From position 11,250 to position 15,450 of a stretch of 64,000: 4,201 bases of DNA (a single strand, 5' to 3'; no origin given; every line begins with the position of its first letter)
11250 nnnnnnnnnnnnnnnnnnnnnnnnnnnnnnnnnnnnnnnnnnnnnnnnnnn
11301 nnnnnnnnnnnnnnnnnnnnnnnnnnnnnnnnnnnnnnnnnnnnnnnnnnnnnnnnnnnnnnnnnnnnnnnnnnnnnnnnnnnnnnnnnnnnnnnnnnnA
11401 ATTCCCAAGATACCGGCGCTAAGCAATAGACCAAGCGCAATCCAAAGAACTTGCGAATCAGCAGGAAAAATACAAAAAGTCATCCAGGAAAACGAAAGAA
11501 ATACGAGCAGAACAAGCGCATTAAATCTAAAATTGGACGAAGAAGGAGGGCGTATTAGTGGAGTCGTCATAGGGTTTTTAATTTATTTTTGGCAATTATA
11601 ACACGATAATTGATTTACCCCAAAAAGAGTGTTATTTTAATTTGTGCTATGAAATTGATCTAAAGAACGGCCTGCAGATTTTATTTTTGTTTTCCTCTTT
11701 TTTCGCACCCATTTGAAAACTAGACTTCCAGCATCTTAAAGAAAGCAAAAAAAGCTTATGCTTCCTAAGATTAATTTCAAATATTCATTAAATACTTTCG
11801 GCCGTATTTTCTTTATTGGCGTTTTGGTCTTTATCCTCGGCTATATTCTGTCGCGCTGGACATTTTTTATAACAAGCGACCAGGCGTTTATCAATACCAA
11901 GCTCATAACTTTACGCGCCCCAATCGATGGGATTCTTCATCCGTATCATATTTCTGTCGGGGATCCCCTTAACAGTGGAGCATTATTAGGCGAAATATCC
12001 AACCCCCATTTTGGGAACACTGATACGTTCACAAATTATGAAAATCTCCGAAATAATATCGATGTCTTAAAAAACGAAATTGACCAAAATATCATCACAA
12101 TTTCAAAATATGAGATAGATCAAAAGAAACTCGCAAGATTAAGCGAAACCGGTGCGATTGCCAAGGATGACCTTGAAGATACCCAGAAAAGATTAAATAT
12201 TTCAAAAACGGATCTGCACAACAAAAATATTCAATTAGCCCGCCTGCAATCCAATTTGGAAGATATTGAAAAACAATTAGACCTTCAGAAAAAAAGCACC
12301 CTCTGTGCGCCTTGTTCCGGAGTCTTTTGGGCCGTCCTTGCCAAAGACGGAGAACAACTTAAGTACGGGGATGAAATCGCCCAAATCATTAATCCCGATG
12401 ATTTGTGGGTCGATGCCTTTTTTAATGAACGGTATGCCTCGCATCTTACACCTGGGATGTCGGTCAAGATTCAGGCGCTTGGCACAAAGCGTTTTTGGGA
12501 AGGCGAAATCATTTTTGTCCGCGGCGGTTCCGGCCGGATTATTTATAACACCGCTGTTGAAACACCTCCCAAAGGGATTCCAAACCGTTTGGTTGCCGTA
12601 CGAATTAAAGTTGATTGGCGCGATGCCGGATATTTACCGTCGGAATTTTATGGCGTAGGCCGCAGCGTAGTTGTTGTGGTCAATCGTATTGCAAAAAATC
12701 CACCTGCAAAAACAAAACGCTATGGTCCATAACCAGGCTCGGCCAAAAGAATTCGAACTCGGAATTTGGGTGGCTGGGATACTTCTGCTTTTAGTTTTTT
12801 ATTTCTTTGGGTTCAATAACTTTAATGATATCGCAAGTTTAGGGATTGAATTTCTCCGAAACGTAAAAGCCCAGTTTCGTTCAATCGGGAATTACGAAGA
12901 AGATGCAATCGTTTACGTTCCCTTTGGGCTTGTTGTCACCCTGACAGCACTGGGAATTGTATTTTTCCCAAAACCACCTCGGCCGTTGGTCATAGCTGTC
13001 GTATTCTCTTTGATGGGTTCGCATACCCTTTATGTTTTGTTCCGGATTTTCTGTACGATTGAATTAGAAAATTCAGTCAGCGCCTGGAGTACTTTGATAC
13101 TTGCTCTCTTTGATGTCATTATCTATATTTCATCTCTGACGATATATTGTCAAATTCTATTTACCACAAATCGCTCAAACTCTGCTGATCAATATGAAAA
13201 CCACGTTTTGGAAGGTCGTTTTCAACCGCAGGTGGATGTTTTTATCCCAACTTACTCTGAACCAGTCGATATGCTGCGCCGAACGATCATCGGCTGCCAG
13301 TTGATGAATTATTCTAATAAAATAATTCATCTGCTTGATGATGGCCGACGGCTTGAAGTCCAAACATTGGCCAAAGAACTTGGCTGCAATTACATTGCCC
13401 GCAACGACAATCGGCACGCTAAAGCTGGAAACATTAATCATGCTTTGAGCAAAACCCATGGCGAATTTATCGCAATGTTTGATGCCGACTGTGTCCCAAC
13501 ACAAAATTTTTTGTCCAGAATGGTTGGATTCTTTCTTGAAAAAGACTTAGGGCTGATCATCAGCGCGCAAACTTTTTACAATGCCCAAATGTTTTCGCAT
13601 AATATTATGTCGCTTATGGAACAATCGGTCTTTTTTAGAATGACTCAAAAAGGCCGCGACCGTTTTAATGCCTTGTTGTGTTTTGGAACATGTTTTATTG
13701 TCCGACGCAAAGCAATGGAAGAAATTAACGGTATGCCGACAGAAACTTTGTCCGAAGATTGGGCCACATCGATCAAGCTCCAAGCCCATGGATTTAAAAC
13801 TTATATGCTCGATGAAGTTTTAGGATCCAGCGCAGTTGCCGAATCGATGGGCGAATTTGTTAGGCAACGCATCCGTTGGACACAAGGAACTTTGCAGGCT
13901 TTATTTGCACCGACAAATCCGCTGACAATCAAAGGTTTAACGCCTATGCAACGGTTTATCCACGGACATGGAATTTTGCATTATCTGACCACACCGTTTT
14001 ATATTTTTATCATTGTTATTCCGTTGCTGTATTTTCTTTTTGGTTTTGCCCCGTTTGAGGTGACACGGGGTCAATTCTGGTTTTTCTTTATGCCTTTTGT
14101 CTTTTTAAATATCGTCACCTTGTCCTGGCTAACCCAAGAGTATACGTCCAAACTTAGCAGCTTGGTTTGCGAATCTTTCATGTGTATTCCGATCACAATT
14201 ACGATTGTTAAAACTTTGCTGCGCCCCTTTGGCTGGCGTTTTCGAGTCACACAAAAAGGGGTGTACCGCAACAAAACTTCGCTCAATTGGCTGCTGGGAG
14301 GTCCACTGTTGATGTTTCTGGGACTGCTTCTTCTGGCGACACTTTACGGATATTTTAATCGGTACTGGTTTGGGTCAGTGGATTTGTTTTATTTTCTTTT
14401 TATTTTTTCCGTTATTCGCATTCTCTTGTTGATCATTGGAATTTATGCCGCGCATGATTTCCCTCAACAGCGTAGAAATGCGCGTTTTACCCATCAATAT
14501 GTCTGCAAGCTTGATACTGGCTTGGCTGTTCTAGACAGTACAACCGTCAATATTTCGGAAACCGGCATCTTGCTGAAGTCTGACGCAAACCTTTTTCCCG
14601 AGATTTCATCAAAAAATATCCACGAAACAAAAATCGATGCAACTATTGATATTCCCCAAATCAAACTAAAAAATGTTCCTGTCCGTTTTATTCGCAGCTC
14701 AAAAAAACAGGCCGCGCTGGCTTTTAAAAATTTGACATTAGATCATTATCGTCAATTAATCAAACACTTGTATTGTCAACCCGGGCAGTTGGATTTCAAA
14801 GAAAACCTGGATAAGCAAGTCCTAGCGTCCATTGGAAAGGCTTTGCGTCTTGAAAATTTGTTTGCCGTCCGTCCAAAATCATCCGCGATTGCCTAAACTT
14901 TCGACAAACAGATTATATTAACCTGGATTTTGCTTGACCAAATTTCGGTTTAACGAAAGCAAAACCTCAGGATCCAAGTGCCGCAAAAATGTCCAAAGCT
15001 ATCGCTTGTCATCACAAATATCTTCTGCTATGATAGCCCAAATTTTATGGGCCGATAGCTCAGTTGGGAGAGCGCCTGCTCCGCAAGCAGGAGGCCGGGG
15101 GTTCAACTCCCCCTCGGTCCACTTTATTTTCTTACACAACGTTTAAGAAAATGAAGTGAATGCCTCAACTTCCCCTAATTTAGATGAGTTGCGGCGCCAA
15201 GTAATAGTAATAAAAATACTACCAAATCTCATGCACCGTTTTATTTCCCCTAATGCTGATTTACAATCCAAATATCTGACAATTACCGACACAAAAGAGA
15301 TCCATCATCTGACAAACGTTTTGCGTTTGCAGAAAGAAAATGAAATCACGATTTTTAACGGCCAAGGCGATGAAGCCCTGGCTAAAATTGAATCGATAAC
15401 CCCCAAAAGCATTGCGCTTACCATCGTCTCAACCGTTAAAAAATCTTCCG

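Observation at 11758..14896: HlyD-like adaptor + GT2 synthase with C-terminal PilZ: c-di-GMP-gated exopolysaccharide synthase of minimal architecture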

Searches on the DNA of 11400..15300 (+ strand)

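Call 54: search_rna_families(source=window, start=11400, end=15300, threshold=evalue, max_evalue=1)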
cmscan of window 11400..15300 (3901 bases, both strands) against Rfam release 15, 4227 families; matches with E-value up to 1: 3.
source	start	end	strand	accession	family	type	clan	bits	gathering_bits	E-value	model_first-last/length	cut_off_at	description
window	15049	15121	+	RF00005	tRNA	Gene; tRNA;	CL00001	66.1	29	2.2e-13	1-71/71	no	tRNA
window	15049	15122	-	RF04354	Plastid-ycf2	Cis-reg;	-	22.1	65.7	0.31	1-75/75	no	Plastid-ycf2 5UTR RNA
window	15055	15121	+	RF00233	Tymo_tRNA-like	Cis-reg;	-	20.5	40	0.4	1-84/84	no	Tymovirus/Pomovirus/Furovirus tRNA-like 3' UTR element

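Call 67: search_rna_families(sources=[L001, L003, L004, L005, L008, L086, L087, L088, L089], threshold=gathering)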
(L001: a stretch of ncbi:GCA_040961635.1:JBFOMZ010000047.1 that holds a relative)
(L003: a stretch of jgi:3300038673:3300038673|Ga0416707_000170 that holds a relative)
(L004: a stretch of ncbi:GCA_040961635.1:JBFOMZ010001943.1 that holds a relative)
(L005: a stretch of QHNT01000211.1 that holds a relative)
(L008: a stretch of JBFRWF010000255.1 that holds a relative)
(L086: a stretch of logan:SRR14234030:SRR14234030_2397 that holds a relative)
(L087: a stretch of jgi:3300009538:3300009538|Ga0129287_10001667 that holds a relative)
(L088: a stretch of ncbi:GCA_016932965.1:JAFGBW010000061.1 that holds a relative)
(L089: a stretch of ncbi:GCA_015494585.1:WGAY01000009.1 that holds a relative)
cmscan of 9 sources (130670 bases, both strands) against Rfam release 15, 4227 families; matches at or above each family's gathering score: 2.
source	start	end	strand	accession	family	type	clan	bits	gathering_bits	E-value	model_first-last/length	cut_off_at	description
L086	12327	12399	+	RF00005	tRNA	Gene; tRNA;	CL00001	66.1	29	7.5e-12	1-71/71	no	tRNA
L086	5228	5332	+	RF01051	c-di-GMP-I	Cis-reg; riboswitch;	CL00126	55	35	1.1e-07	1-87/87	no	c-di-GMP-I riboswitch aptamer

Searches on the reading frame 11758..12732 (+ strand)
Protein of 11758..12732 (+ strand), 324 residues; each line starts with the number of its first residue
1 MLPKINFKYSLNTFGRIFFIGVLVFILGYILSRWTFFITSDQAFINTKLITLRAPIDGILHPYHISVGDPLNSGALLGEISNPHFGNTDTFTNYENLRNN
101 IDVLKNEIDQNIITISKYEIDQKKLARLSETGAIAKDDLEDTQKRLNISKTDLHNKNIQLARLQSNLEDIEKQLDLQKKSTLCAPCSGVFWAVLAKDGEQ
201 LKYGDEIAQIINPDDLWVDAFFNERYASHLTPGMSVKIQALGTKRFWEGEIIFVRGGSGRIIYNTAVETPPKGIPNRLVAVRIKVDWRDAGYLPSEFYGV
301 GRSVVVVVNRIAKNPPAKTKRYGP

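Call 3: search_protein_families(library=pfam, proteins=[window:11758-12732:+], max_evalue=0.01)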
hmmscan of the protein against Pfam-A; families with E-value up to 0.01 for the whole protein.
window:11758-12732:+ (324 aa): 2 families
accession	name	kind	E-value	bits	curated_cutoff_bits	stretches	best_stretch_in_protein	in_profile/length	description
PF13437.12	HlyD_3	-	4.8e-15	56.6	22.2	1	182-257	2-79/106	HlyD family secretion protein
PF16576.10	HlyD_D23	-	1.3e-11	44.6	30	1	48-254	18-184/214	Barrel-sandwich domain of CusB or HlyD membrane-fusion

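Call 4: search_protein_families(library=ncbifam, proteins=[window:11758-12732:+], max_evalue=0.01)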
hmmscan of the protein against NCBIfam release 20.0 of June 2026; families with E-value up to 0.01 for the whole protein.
window:11758-12732:+ (324 aa): 13 families
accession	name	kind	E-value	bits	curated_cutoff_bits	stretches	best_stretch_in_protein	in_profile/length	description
TIGR00998.1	8a0101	subfamily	1.6e-14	53.6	390.8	1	93-260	102-287/334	EmrA/EmrK family multidrug efflux transporter periplasmic adaptor subunit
TIGR01730.1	RND_mfp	subfamily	3.9e-14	52.3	94.9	1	96-251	61-207/322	efflux RND transporter periplasmic adaptor subunit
TIGR00999.1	8a0102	subfamily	4.4e-08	32.6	319.3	1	117-254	42-167/271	CzcB/NccB family metal efflux transporter periplasmic adaptor subunit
NF002939.0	PRK03598.1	equivalog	9e-08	31.6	393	1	114-254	142-280/332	secretion protein HlyD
NF007850.1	PRK10559.1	equivalog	3.2e-07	29.8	400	1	143-254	114-222/303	p-hydroxybenzoic acid efflux pump subunit AaeA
NF038010.1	ABC_adapt_DarC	equivalog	2.5e-06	26.5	450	1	94-240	151-291/417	darobactin export ABC transporter periplasmic adaptor subunit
NF007785.0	PRK10476.1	equivalog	1.1e-05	24.4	376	1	135-242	164-271/347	multidrug transporter subunit MdtN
NF011715.0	PRK15136.1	equivalog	1.2e-05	24.1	563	1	103-259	124-297/390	multidrug efflux MFS transporter periplasmic adaptor subunit EmrA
NF008606.0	PRK11578.1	equivalog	2.2e-05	23.8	342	1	54-250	66-258/371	macrolide transporter subunit MacA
TIGR02971.1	heterocyst_DevB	subfamily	5.9e-05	22.6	129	1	94-287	123-309/327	ABC exporter membrane fusion protein, DevB family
TIGR03794.1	NHLM_micro_HlyD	equivalog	0.00044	19.3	156.2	1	117-244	195-322/421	NHLP bacteriocin system secretion protein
NF045780.1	TrlF_fam_ATP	equivalog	0.0012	17.6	350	1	92-194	463-551/944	TrlF family AAA-like ATPase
TIGR04320.1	Surf_Exclu_PgrA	domain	0.0027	17.1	70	1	91-180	232-313/360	SEC10/PgrA surface exclusion domain-containing protein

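Call 8: search_solved_structures(query=window:11758-12732:+, max_evalue=0.01)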
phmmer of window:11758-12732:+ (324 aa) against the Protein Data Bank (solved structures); distinct sequences matched with E-value up to 0.01: 3.
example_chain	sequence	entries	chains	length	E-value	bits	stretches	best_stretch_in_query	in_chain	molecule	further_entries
3fpp_A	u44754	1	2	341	1.5e-05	27.6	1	50-254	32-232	Macrolide-specific efflux protein macA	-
5nik_D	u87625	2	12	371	1.9e-05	27.3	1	50-254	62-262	Macrolide export protein MacA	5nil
9qgy_G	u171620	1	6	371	5.2e-05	25.8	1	50-254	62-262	Macrolide export protein MacA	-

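Call 30: find_homologous_proteins(query=window:11758-12732:+, max_evalue=0.00001)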
Query window:11758-12732:+ (324 aa): 16 proteins with E <= 0.00001 among 1803 candidates.
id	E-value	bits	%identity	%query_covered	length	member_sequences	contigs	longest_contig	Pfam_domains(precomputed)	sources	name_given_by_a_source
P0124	3.6e-213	725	98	100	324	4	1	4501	-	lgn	-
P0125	2.9e-188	643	88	100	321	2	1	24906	-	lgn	-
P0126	1.9e-186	637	87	99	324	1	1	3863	-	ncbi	-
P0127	8.7e-96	339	54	87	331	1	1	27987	-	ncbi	-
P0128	9.7e-95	336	50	94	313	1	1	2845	-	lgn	-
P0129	5.8e-93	330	52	87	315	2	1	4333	-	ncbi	-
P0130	5.9e-92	326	51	90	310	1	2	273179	-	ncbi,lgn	-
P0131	7.6e-91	323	53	85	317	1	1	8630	-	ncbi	-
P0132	3.0e-89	317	50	91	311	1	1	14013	-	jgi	-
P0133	9.2e-85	303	46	91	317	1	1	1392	-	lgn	-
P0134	5.0e-84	300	47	89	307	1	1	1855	PF25919.1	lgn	-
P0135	1.6e-81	292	46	92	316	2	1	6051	PF25919.1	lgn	-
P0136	1.4e-80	289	45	91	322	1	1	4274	PF25973.1,PF25919.1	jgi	jgi:multidrug resistance efflux pump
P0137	8.7e-37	145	31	90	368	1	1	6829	-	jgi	jgi:multidrug resistance efflux pump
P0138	5.5e-36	142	29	91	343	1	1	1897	-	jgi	jgi:multidrug resistance efflux pump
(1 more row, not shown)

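Call 37: predict_structure(alignment_id=A2)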
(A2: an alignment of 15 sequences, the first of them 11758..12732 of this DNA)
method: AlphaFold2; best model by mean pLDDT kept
length: 324 residues; sequences in the alignment: 15
mean_pLDDT: 79.4   pTM: 0.55
mean pLDDT of the five models: 79.4, 78.2, 78.0, 77.7, 76.5
residues with pLDDT >= 90: 63; 70-90: 198; 50-70: 38; < 50: 25
segments of 3 or more residues with pLDDT < 50: 1-3, 258-262, 264-266, 315-324
pLDDT, mean of each block of 10 residues (from residue 1): 52 81 89 82 79 90 83 88 77 88 93 92 87 85 90 93 90 83 86 86 89 82 82 86 81 67 48 65 78 60 76 52 37
secondary structure, 60 per line:
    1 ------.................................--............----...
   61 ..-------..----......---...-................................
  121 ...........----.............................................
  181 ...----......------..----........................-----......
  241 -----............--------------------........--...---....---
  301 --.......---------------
elements in order: H7-36 E37-39 E42-53 E58-62 E76-81 H89-131 H136-178 E179-183 E188-193 E206-223 H224-229 E235-240 E246-257 E278-285 H294-297 E303-309

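Call 39: fold_search(model_id=the predicted structure, library=pdb)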
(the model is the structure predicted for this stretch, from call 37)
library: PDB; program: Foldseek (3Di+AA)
matches with E <= 10: 566; with E <= 0.001: 72
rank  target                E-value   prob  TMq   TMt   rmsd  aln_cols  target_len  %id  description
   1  8zar_D                4.9e-17  1.00  0.51  0.46  11.9       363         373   17  EmrAB-TolC MFS-type tripartite multidrug efflux pump FA (released 2025-04-30)
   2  8zar_C                4.9e-17  1.00  0.48  0.45  10.7       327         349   17  EmrAB-TolC MFS-type tripartite multidrug efflux pump FA (released 2025-04-30)
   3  8zal_A                1.4e-16  1.00  0.49  0.46  10.3       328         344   17  EmrAB-TolC MFS-type tripartite multidrug efflux pump EA (released 2025-04-30)
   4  8zar_B                4.7e-16  1.00  0.49  0.46  10.5       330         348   18  EmrAB-TolC MFS-type tripartite multidrug efflux pump FA (released 2025-04-30)
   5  3fpp_B                5.6e-16  1.00  0.53  0.62   6.0       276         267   18  Crystal structure of E.coli MacA (released 2009-04-28)
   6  3fpp_A                6.7e-16  1.00  0.54  0.63   6.0       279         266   17  Crystal structure of E.coli MacA (released 2009-04-28)
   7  9qgy_G                7.9e-16  1.00  0.51  0.49   6.4       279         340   18  Structure of the YbjP lipoprotein bound to the MacAB-TolC tripartite efflux pump (released 2026-03-25)
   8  5nik_D                8.3e-16  1.00  0.53  0.51   6.1       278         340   18  Structure of the MacAB-TolC ABC-type tripartite multidrug efflux pump (released 2017-05-24)
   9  8zal_B                1.5e-15  1.00  0.49  0.46  10.5       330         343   18  EmrAB-TolC MFS-type tripartite multidrug efflux pump EA (released 2025-04-30)
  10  4tko                  8.1e-14  1.00  0.47  0.47  23.2       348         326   13  Structure of the periplasmic adaptor protein EmrA (released 2014-07-09)
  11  3lnn_B                2.8e-13  1.00  0.47  0.60   7.9       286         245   15  Crystal structure of ZneB from Cupriavidus metallidurans (released 2010-06-30)
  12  9j3d_D                3.2e-13  1.00  0.43  0.41   9.9       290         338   15  Cryo-EM structure of TMexCD1-TOprJ1 (released 2025-08-13)
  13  2f1m_A                4.0e-12  1.00  0.40  0.53   9.1       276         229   13  Conformational flexibility in the multidrug efflux system protein AcrA (released 2006-03-21)
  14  4dk0                  4.8e-12  1.00  0.48  0.48   6.7       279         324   12  Crystal structure of MacA from Actinobacillus actinomycetemcomitans (released 2012-03-07)
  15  9v53_A1               5.3e-12  1.00  0.39  0.37   9.7       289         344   13  Structure of TolC, YbjP, and AcrABZ complex (released 2025-11-05)
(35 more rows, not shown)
